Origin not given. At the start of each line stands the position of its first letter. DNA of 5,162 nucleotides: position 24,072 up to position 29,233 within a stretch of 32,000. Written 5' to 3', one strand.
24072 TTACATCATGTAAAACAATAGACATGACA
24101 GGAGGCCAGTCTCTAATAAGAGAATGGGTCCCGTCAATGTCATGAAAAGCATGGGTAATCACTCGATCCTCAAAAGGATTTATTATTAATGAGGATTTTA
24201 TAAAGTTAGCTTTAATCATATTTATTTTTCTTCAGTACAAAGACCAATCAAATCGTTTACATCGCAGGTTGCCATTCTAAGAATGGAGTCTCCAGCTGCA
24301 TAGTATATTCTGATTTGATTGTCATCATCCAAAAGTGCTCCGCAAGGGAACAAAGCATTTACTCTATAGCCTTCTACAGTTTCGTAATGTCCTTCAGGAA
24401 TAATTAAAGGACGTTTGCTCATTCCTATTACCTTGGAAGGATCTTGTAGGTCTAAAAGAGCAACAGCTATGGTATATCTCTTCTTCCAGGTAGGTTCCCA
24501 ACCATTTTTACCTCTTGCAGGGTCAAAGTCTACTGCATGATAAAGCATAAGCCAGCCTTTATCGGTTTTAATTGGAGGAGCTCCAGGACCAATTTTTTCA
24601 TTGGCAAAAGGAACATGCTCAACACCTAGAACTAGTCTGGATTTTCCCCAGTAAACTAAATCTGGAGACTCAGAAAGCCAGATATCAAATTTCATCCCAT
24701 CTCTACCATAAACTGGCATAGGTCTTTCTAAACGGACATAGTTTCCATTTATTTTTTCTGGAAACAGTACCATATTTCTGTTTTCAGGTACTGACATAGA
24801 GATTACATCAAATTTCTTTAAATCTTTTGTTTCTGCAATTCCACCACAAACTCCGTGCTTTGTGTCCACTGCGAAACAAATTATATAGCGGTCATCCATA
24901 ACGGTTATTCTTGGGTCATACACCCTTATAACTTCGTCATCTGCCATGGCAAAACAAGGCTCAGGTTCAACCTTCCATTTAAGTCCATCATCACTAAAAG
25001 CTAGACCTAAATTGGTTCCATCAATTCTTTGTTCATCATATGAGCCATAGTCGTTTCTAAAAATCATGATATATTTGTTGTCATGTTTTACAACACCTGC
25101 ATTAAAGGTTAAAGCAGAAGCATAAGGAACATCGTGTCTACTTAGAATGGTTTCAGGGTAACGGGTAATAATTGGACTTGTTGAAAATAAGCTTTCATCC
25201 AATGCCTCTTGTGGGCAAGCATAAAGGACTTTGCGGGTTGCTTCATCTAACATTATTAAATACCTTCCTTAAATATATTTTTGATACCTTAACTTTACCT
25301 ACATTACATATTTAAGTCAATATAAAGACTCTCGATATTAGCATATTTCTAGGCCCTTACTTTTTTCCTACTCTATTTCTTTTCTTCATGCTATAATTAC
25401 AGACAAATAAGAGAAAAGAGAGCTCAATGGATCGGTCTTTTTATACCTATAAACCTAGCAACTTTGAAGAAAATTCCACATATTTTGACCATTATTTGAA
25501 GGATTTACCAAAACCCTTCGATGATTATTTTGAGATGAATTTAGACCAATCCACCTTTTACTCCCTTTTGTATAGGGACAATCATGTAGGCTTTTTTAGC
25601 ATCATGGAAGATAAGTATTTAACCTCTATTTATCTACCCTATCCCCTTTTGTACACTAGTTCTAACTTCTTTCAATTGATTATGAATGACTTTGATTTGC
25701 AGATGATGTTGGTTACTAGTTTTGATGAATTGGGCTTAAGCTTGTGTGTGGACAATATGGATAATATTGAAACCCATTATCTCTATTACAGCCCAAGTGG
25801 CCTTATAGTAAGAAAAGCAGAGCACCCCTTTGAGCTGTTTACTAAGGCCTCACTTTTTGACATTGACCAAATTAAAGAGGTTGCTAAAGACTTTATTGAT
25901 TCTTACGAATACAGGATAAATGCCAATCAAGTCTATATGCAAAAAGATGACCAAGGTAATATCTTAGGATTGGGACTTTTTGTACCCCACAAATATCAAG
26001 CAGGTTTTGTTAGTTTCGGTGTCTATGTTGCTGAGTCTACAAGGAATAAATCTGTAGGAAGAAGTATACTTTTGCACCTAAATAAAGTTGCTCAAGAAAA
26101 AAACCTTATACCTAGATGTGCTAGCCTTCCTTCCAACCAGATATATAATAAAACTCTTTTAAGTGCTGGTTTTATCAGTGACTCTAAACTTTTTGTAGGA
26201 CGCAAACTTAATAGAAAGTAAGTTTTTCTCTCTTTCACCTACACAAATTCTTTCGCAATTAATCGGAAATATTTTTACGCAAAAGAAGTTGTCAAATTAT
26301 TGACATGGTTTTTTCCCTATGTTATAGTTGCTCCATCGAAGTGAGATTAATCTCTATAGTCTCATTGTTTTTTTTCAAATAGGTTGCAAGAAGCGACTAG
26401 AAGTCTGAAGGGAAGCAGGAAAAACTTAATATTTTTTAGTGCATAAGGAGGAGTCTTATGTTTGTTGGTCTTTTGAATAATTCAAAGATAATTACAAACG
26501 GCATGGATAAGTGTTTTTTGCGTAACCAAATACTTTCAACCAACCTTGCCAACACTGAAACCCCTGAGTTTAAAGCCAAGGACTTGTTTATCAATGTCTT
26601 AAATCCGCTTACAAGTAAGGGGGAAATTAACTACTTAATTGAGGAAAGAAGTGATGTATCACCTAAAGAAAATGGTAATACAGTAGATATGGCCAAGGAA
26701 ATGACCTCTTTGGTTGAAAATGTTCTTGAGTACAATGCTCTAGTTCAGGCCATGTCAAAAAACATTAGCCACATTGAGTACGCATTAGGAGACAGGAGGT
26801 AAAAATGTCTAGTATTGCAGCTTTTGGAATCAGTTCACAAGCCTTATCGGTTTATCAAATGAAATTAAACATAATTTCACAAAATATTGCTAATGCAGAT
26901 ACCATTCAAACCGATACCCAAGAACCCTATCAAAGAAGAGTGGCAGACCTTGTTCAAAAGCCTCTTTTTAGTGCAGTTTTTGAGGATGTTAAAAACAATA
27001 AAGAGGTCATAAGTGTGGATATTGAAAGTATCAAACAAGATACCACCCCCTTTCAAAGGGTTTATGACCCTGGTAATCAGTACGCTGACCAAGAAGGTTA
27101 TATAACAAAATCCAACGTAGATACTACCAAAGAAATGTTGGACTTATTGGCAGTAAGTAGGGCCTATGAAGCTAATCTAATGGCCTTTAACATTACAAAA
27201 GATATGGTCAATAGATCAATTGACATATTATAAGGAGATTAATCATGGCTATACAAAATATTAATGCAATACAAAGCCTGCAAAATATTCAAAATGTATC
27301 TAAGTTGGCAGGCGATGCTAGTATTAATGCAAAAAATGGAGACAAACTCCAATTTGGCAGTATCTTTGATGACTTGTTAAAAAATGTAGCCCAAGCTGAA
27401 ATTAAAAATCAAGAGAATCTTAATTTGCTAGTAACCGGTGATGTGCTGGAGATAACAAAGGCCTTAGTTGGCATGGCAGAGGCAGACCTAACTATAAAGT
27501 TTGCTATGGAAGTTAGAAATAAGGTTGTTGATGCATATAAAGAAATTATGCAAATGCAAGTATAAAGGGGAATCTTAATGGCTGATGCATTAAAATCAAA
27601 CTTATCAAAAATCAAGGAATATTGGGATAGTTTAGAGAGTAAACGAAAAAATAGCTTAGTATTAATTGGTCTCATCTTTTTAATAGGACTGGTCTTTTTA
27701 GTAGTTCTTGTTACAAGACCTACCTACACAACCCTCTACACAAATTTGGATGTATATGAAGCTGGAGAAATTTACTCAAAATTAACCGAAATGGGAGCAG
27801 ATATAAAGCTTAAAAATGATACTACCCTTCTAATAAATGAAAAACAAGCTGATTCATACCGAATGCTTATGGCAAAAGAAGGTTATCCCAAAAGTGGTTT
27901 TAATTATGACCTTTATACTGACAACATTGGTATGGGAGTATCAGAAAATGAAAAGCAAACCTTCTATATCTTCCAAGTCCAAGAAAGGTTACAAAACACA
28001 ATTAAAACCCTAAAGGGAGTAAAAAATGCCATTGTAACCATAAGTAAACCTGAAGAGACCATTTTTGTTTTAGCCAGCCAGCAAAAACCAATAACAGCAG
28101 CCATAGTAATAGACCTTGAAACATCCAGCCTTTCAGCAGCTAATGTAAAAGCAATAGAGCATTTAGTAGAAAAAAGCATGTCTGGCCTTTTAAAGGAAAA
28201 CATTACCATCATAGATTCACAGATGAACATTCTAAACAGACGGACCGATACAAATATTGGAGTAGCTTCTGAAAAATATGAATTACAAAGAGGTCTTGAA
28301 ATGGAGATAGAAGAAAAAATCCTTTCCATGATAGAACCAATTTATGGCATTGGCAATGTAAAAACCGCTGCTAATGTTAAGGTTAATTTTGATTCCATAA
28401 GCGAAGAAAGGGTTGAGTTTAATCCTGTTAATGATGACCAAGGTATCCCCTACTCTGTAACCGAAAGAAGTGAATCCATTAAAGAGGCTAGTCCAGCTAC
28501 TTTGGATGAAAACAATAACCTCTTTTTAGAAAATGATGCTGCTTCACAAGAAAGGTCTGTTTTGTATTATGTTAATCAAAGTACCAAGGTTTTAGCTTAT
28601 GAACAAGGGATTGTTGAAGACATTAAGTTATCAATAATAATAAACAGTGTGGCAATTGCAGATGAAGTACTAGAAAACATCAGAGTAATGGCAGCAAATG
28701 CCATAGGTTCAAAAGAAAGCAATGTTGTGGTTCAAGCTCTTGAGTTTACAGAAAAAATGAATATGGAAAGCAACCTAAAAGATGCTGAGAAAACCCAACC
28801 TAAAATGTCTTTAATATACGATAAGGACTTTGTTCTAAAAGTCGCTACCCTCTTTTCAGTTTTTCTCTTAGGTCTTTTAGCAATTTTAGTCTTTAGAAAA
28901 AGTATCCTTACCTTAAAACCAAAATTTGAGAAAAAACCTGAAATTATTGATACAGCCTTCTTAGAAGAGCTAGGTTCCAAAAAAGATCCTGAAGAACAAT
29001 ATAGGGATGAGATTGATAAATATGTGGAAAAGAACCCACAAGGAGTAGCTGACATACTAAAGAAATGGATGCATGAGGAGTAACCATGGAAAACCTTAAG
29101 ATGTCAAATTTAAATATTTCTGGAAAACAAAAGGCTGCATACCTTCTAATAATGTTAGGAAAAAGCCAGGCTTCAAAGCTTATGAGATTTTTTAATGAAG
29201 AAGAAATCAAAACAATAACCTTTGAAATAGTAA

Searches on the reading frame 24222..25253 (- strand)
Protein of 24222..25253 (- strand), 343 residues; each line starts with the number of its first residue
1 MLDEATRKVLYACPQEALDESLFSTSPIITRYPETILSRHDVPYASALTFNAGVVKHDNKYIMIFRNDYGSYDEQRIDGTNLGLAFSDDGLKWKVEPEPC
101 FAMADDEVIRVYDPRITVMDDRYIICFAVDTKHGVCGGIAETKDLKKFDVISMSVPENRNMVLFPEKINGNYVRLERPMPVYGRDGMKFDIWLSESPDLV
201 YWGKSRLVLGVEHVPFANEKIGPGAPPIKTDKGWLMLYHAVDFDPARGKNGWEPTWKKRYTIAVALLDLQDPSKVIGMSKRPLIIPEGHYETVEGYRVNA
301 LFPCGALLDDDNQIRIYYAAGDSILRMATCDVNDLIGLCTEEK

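Call 71: search_protein_families(library=pfam, proteins=[window:24222-25253:-], max_evalue=0.00001)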
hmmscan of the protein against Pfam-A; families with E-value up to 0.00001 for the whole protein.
window:24222-25253:- (343 aa): 1 family
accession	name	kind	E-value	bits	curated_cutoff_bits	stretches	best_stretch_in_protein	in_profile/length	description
PF04041.19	Glyco_hydro_130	-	7.1e-46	157.1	26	1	42-341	28-320/320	beta-1,4-mannooligosaccharide phosphorylase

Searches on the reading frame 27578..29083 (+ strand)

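Call 71: search_protein_families(library=pfam, proteins=[window:27578-29083:+], max_evalue=0.00001)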
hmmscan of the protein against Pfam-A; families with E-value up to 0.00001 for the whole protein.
window:27578-29083:+ (501 aa): 2 families
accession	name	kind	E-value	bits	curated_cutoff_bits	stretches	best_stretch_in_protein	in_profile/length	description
PF01514.23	YscJ_FliF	-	1.2e-44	152.8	24.4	1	46-220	2-178/179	Secretory protein of YscJ/FliF family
PF08345.17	YscJ_FliF_C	-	1e-12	49.2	23.8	1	253-389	2-146/147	Flagellar M-ring protein C-terminal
